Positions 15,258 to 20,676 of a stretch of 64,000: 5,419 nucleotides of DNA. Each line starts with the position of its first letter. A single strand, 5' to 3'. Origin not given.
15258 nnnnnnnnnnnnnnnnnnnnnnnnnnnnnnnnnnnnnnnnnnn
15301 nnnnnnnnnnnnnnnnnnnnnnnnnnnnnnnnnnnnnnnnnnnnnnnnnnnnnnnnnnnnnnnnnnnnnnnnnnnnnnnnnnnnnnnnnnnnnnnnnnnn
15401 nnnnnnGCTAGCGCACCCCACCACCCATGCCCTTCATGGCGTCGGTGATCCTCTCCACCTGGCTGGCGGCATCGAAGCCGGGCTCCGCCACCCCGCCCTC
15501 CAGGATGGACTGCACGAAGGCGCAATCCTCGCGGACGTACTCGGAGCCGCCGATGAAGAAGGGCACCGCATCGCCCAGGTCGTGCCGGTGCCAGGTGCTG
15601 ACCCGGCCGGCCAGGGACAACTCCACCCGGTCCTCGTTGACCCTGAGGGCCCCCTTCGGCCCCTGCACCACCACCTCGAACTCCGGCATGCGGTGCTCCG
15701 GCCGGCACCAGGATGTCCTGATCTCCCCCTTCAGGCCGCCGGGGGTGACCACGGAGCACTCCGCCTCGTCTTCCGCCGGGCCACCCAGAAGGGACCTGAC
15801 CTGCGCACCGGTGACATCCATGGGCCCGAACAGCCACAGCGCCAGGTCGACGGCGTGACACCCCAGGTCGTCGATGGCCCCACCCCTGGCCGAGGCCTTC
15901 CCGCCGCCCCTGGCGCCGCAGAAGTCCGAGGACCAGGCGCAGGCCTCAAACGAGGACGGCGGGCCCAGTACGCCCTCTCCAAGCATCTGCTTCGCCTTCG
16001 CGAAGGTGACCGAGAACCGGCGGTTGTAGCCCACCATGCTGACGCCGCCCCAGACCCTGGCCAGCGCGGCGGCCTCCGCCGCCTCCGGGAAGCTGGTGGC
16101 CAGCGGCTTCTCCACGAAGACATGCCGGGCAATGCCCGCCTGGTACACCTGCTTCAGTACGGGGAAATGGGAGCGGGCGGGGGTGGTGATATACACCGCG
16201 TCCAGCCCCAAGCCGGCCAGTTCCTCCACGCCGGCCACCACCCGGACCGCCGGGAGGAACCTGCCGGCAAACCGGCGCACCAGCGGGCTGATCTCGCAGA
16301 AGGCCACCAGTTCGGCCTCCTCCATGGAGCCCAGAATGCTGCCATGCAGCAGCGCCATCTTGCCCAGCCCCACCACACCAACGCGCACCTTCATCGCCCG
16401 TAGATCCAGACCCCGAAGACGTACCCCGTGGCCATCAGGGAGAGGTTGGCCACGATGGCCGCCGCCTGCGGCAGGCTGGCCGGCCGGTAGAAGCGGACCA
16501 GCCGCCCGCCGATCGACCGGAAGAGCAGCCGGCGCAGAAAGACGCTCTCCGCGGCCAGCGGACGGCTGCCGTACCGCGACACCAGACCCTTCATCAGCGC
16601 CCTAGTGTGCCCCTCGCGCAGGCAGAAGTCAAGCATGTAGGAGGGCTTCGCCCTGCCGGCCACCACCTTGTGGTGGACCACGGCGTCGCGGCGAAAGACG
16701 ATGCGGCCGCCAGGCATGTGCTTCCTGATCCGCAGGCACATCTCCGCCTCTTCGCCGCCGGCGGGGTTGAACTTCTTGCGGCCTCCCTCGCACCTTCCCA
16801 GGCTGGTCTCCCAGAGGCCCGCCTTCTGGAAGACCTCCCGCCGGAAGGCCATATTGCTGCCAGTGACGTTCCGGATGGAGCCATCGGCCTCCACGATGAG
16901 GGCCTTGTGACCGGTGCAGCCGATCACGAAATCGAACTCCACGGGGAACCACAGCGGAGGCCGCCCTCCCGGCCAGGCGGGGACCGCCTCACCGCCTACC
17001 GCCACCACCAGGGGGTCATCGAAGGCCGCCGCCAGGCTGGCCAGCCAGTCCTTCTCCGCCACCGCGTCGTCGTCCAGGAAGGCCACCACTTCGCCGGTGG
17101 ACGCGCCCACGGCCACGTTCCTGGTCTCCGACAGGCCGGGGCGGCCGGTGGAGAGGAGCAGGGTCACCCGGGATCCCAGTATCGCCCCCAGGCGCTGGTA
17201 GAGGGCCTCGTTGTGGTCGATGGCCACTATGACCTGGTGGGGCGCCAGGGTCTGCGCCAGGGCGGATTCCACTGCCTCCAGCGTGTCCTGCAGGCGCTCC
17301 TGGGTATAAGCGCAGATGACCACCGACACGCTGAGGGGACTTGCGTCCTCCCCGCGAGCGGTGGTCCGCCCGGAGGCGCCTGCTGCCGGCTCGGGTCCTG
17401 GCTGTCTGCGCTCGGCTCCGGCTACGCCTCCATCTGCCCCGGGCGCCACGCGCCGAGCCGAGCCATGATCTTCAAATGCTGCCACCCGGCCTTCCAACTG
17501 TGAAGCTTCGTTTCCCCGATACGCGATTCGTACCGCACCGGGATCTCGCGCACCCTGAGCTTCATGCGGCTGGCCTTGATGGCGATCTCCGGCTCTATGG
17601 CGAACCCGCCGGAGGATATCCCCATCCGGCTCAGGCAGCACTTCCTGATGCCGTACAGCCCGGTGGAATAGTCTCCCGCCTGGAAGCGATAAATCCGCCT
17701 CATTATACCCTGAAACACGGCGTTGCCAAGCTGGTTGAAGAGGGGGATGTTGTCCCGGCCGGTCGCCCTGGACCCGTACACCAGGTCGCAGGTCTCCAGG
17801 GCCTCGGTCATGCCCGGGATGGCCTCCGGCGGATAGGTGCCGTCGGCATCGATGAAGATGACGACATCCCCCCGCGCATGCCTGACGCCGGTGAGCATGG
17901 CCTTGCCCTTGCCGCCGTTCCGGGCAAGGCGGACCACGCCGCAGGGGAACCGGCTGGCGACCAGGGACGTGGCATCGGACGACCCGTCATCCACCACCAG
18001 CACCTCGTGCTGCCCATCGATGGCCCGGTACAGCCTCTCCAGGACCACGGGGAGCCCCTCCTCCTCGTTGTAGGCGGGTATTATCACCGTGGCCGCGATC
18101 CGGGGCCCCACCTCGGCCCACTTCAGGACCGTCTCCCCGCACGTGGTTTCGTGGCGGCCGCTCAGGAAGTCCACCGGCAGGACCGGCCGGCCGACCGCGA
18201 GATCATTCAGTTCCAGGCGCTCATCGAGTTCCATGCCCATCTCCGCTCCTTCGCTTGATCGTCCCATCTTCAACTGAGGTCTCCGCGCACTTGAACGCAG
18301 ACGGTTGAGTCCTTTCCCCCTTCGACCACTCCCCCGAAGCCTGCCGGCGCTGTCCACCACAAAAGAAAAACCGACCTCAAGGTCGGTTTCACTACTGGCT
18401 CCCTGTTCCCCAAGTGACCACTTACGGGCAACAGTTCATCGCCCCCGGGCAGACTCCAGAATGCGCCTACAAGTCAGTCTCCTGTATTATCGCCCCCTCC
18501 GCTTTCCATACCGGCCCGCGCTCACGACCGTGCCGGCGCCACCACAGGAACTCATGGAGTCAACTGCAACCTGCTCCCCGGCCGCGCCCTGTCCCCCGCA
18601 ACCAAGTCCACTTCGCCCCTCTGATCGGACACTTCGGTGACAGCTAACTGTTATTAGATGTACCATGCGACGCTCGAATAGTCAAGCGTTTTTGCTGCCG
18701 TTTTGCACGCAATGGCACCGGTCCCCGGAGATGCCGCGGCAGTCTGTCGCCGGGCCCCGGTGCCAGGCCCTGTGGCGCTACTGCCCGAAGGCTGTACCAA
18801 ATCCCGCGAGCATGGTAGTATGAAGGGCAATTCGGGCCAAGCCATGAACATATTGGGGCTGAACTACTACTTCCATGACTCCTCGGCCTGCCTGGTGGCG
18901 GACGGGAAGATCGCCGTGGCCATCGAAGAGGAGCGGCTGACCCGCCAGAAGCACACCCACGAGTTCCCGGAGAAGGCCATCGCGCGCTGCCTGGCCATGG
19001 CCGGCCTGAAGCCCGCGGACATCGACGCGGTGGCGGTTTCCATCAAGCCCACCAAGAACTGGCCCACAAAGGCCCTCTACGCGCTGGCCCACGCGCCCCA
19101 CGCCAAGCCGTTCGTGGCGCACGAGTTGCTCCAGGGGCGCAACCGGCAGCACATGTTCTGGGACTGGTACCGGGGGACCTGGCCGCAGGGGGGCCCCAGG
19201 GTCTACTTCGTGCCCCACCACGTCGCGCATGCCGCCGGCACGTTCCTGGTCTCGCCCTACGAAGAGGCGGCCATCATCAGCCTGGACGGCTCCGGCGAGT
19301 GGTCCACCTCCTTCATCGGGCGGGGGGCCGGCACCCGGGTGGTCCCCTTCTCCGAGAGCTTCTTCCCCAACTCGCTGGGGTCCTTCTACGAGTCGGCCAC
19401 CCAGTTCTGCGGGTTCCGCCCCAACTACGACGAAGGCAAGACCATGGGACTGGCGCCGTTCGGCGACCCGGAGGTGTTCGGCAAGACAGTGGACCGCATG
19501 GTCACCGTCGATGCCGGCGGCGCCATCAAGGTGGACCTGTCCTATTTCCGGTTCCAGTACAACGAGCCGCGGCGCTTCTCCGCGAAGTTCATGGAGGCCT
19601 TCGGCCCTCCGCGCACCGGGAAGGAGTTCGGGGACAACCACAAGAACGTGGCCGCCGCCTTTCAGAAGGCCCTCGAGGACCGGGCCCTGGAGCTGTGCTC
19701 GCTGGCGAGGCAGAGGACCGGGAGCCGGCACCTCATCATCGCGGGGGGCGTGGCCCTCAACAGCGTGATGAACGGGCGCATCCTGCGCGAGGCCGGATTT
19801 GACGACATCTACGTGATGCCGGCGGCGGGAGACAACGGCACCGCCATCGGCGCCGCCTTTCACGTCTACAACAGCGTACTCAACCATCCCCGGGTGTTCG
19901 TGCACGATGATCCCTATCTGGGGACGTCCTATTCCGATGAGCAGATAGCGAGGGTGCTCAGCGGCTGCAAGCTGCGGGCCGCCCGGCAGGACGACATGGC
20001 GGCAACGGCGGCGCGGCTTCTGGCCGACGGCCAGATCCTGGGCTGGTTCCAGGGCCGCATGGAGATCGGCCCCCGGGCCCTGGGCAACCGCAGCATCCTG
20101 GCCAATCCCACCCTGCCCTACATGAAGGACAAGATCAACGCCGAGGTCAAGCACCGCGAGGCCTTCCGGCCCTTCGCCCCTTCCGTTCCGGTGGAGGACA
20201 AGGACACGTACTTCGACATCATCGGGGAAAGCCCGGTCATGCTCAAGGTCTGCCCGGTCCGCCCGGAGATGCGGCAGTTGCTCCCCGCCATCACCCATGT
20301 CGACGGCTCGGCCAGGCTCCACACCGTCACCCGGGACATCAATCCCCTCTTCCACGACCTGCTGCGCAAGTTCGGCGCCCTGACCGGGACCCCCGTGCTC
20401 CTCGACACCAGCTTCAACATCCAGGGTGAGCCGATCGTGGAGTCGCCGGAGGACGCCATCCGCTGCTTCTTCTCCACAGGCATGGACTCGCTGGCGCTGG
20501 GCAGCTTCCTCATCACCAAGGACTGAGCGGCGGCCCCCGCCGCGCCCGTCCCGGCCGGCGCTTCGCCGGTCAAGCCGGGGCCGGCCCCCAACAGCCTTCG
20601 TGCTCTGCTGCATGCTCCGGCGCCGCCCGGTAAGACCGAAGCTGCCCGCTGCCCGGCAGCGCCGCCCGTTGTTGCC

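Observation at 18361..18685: Paralogous ~290-nt leader RNAs with identical intrinsic terminators precede both DPM1-like GT2 genes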

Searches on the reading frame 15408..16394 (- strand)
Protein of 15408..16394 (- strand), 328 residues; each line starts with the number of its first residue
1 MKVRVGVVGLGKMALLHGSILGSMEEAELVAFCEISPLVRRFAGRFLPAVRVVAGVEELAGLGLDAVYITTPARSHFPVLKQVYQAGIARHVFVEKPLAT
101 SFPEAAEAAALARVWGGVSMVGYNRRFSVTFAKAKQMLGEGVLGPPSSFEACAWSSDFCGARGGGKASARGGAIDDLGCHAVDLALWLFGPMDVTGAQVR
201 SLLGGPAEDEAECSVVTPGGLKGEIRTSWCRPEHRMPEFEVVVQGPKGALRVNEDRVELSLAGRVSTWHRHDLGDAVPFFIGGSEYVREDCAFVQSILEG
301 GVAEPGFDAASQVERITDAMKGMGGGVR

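Call 14: search_protein_families(library=pfam, proteins=[window:15408-16394:-], max_evalue=0.001)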
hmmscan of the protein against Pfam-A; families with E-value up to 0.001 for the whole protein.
window:15408-16394:- (328 aa): 3 families
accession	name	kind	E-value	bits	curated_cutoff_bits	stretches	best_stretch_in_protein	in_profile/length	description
PF01408.29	GFO_IDH_MocA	-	3.2e-17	63.8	24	1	3-123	1-120/120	Oxidoreductase family, NAD-binding Rossmann fold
PF22725.1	GFO_IDH_MocA_C3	-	2.3e-16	60.4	27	1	131-250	1-123/124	GFO/IDH/MocA C-terminal domain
PF02894.22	GFO_IDH_MocA_C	-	1.6e-07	31.8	22.9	1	135-320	1-206/218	Oxidoreductase family, C-terminal alpha/beta domain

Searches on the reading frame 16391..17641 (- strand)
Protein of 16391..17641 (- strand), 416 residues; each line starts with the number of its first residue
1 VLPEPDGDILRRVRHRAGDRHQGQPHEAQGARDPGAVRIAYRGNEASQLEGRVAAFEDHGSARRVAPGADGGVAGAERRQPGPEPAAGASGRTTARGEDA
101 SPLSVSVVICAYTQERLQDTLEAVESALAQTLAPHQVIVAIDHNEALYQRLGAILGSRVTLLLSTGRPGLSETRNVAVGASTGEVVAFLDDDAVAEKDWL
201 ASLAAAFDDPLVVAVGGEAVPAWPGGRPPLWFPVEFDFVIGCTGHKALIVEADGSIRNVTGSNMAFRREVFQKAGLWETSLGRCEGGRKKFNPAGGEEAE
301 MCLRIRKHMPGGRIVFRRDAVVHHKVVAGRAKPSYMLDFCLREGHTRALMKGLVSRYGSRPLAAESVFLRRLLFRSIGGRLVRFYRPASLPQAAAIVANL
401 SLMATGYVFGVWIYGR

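Call 14: search_protein_families(library=pfam, proteins=[window:16391-17641:-], max_evalue=0.001)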
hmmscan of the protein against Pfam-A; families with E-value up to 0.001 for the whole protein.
window:16391-17641:- (416 aa): 3 families
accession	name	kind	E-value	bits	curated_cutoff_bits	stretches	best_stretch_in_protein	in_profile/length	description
PF00535.33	Glycos_transf_2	-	2.7e-16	60.4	23.3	1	106-273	1-166/168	Glycosyl transferase family 2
PF13641.12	Glyco_tranf_2_3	-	7.8e-12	46.1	27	1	105-325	3-212/230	Glycosyltransferase like family 2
PF13632.12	Glyco_trans_2_3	-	6.1e-06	26.6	27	1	186-327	2-126/198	Glycosyl transferase family group 2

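Call 53: search_protein_families(library=ncbifam, proteins=[window:16391-17641:-], max_evalue=0.001)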
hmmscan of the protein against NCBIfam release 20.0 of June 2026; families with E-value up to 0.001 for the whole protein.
window:16391-17641:- (416 aa): 6 families
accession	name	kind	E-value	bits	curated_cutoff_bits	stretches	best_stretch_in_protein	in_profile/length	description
NF041394.1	GtaseAglG_Halo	equivalog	5.1e-61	206.6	440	1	104-411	2-301/304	glucosyl-dolichyl phosphate glucuronosyltransferase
TIGR03965.1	mycofact_glyco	equivalog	2.1e-17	63.2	280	1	100-325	71-281/467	mycofactocin biosynthesis glycosyltransferase MftF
NF038302.1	EPS_HpsE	equivalog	9.6e-15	54.3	300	1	104-368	2-266/307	hormogonium polysaccharide biosynthesis glycosyltransferase HpsE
NF038299.1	EPS_HpsN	equivalog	1.2e-12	47.5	425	1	104-217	2-117/317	hormogonium polysaccharide biosynthesis glycosyltransferase HpsN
NF041875.1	EPS_EpsD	equivalog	6.3e-10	38.9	370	1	105-325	1-207/325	exopolysaccharide biosynthesis glycosyltransferase EpsD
TIGR03937.1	PgaC_IcaA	equivalog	0.00035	19.7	422.3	1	103-280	45-221/407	poly-beta-1,6-N-acetyl-D-glucosamine synthase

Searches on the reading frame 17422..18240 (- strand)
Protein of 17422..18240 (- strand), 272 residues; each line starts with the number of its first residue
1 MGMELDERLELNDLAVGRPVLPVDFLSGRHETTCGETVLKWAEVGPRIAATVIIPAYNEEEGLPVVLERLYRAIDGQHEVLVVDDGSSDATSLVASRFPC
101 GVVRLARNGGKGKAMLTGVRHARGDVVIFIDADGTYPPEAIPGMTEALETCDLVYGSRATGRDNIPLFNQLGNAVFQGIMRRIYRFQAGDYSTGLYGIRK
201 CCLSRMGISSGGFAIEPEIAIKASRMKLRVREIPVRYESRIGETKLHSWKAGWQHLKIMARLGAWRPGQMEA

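Call 14: search_protein_families(library=pfam, proteins=[window:17422-18240:-], max_evalue=0.001)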
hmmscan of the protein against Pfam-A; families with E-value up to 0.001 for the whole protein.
window:17422-18240:- (272 aa): 3 families
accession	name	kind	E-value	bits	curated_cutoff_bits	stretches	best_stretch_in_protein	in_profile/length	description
PF00535.33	Glycos_transf_2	-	3.2e-30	105.7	23.3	1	51-192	1-153/168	Glycosyl transferase family 2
PF13641.12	Glyco_tranf_2_3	-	3.2e-08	34.3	27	1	50-149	3-112/230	Glycosyltransferase like family 2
PF10111.15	Glyco_tranf_2_2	-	5.4e-06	26.5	27.3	1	51-137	1-95/276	Glycosyltransferase like family 2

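Call 53: search_protein_families(library=ncbifam, proteins=[window:17422-18240:-], max_evalue=0.001)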
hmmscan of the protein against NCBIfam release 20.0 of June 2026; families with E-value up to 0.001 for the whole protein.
window:17422-18240:- (272 aa): 19 families
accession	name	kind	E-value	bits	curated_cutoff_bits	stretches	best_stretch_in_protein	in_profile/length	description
TIGR04182.1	glyco_TIGR04182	equivalog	4.3e-33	115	325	1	51-260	3-215/293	S-layer glycoprotein N-glycosyltransferase AglJ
NF041391.1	DPhHxTase_Halo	equivalog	9.2e-27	93.4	375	1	56-255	3-201/213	dolichyl-phosphate hexose transferase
NF007986.1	PRK10714.1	equivalog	1.5e-20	73.5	529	1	51-245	9-209/316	undecaprenyl-phosphate 4-deoxy-4-formamido-L-arabinose transferase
TIGR04283.1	glyco_like_mftF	equivalog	7.3e-18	65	182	1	51-148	2-97/221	TIGR04283 family arsenosugar biosynthesis glycosyltransferase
NF058614.1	PPMAGASynPpgS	equivalog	1.4e-14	54.1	370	1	52-236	4-195/226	polyprenyl-phospho-N-acetylgalactosaminyl synthase PpgS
NF041875.1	EPS_EpsD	equivalog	3.2e-13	49.8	370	1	52-177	3-137/325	exopolysaccharide biosynthesis glycosyltransferase EpsD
NF047588.1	GlcsyltransPgfSStrep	equivalog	4.4e-13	49.1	500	1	51-160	4-123/308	glycosyltransferase PgfS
TIGR03965.1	mycofact_glyco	equivalog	9.3e-13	47.8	280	1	48-135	74-166/467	mycofactocin biosynthesis glycosyltransferase MftF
NF010496.0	PRK13915.1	equivalog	2.1e-12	46.8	262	1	50-148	33-142/307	glucosyl-3-phosphoglycerate synthase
TIGR03937.1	PgaC_IcaA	equivalog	4.6e-12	45.6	422.3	1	50-150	47-152/407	poly-beta-1,6-N-acetyl-D-glucosamine synthase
NF007482.0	PRK10073.1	equivalog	2e-09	36.9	423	1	51-139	9-101/334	glycosyltransferase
NF050819.1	PolSacchBiosHfsG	equivalog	5.5e-09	35.6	500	1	40-134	6-102/302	polysaccharide biosynthesis protein HfsG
TIGR04242.1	nodulat_NodC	equivalog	1.1e-08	34.5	550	1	48-145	48-153/395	chitooligosaccharide synthase NodC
NF038302.1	EPS_HpsE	equivalog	8.1e-08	31.6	300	1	50-135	3-98/307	hormogonium polysaccharide biosynthesis glycosyltransferase HpsE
TIGR03111.1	glyc2_xrt_Gpos1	hypoth_equivalog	2.1e-07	30.1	363.95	1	50-151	51-159/439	TIGR03111 family XrtG-associated glycosyltransferase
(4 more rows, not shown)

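Call 54: find_related_loci(query=window:17422-18240:-, collection=metagenome_contigs, flank=2500)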
Query window:17422-18240:- (272 aa) in metagenome_contigs; peptide patterns used: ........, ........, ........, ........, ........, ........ (x = any residue, [..] = any of these).
600 stretches matched a pattern (row limit reached: there are more); 555 encode a relative of the query (tblastn E <= 1e-3); the best 80 are kept; 80 distinct loci.
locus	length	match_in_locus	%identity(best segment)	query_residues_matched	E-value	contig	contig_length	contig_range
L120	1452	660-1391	67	24-267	4e-116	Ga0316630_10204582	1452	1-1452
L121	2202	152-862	63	31-267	4e-103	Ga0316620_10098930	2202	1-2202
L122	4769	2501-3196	52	35-261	7e-74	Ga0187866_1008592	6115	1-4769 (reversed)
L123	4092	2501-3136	52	51-262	5e-69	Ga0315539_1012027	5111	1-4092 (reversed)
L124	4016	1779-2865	45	49-269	3e-59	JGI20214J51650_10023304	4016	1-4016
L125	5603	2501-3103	38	51-249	5e-40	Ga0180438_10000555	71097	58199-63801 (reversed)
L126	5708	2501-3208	36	32-257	1e-35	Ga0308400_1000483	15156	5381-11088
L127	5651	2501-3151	35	51-257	1e-34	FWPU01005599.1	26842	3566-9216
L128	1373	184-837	34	51-259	4e-33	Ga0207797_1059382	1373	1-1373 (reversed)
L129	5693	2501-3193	34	47-266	2e-31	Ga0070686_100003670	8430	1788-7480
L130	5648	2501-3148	31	51-261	1e-30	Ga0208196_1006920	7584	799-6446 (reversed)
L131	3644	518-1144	34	46-246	3e-30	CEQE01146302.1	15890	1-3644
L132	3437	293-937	30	51-261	1e-29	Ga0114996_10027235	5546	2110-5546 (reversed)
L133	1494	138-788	31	48-262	1e-29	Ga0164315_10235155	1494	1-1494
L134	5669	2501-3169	29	47-261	3e-29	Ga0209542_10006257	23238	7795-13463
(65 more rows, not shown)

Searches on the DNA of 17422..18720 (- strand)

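Call 22: search_rna_families(source=window, start=18240, end=18720, threshold=evalue, max_evalue=10)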
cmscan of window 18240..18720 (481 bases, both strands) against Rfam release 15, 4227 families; matches with E-value up to 10: 8.
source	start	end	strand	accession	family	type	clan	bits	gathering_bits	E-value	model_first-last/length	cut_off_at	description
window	18372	18455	-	RF01786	c-di-GMP-II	Cis-reg; riboswitch;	CL00127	63.8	53.5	4.9e-14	1-84/84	no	Cyclic di-GMP-II riboswitch aptamer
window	18367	18394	-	RF00372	sroH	Gene; sRNA;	-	20.1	80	0.0097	134-161/161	no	sroH RNA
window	18359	18418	-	RF02074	STnc240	Gene; sRNA;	-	18.4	55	4.5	1-77/77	no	Enterobacterial sRNA STnc240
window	18359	18391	-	RF00489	ctRNA_p42d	Gene; antisense;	-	15.6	50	2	1-46/46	no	ctRNA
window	18670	18720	-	RF02236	asX2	Gene; sRNA;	-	14.6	70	2.9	35-87/87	5'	Xanthomonas sRNA asX2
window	18272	18340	+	RF02480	GlsR14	Gene; snRNA; snoRNA; CD-box;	-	12.8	90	1.9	1-68/68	no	Small nucleolar RNA GlsR14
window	18367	18438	-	RF00624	P9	Gene;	-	11.5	43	10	1-74/74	no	Pseudomonas sRNA P9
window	18362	18431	-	RF02423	Bp1_781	Gene; sRNA;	-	11.4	80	1.2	1-230/230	no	Burkholderia sRNA Bp1_Cand871_SIPHT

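Call 55: search_rna_families(sources=[L120, L121, L122, L123, L124, L125, L126, L127, L128, L129, L130, L131, L132, L133, L134, L135, L136, L137, L138, L139], threshold=gathering)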
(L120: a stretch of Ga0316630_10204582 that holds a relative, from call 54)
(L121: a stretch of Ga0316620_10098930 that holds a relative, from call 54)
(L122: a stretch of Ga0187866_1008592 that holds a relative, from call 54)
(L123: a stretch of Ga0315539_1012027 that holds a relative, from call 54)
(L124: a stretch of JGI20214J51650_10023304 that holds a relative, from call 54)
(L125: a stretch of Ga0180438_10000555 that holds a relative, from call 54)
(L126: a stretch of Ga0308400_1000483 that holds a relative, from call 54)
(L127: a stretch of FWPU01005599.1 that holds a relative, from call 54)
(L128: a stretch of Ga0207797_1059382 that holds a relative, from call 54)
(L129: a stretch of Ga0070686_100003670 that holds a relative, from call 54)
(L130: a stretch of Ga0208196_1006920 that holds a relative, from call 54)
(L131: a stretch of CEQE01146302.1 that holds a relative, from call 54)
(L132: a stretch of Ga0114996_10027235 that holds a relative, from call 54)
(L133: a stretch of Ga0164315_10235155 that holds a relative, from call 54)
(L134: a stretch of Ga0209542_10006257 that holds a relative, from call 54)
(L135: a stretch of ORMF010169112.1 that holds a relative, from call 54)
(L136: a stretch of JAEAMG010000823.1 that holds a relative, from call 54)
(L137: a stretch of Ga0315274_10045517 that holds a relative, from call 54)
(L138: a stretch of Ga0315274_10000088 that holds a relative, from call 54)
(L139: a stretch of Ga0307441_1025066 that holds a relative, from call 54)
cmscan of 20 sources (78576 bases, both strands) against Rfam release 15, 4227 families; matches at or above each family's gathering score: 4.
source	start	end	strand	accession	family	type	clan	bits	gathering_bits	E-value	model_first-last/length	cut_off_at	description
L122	2019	2106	-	RF01051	c-di-GMP-I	Cis-reg; riboswitch;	CL00126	85.2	35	2.7e-15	1-87/87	no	c-di-GMP-I riboswitch aptamer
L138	1907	1979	-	RF00005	tRNA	Gene; tRNA;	CL00001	72.1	29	9.9e-14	1-71/71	no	tRNA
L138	2320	2409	+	RF00005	tRNA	Gene; tRNA;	CL00001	60.2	29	1.9e-10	1-71/71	no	tRNA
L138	2223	2309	+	RF00005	tRNA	Gene; tRNA;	CL00001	57.8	29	9e-10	1-71/71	no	tRNA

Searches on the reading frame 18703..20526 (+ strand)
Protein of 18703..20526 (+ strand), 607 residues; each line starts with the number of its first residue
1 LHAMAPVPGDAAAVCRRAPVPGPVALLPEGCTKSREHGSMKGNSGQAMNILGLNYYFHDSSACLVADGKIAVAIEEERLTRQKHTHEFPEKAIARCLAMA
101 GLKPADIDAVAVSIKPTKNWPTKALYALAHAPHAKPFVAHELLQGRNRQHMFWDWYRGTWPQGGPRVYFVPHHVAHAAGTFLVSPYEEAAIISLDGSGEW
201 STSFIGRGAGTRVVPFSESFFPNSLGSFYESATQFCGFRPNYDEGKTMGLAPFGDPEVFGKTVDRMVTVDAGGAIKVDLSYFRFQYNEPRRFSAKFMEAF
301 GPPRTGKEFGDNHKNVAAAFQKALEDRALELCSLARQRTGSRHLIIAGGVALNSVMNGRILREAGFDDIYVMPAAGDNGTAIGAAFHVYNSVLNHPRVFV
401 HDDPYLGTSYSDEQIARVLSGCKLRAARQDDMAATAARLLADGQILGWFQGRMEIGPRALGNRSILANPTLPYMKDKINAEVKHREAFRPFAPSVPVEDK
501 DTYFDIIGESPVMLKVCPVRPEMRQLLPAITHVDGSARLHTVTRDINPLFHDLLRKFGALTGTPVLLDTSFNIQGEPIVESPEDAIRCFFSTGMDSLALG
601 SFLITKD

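Call 52: search_protein_families(library=pfam, proteins=[window:18703-20526:+], max_evalue=0.0001)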
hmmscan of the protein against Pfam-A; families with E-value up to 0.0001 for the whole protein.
window:18703-20526:+ (607 aa): 3 families
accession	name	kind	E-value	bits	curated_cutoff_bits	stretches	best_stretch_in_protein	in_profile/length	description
PF16861.10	Carbam_trans_C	-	1.6e-67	226.8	27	1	437-606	1-170/170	Carbamoyltransferase C-terminus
PF02543.21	Carbam_trans_N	-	4.9e-64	217.4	24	1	50-385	2-345/346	Carbamoyltransferase N-terminus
PF00814.31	TsaD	-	3.9e-07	30.5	24.8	0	306-363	190-240/264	tRNA N6-adenosine threonylcarbamoyltransferase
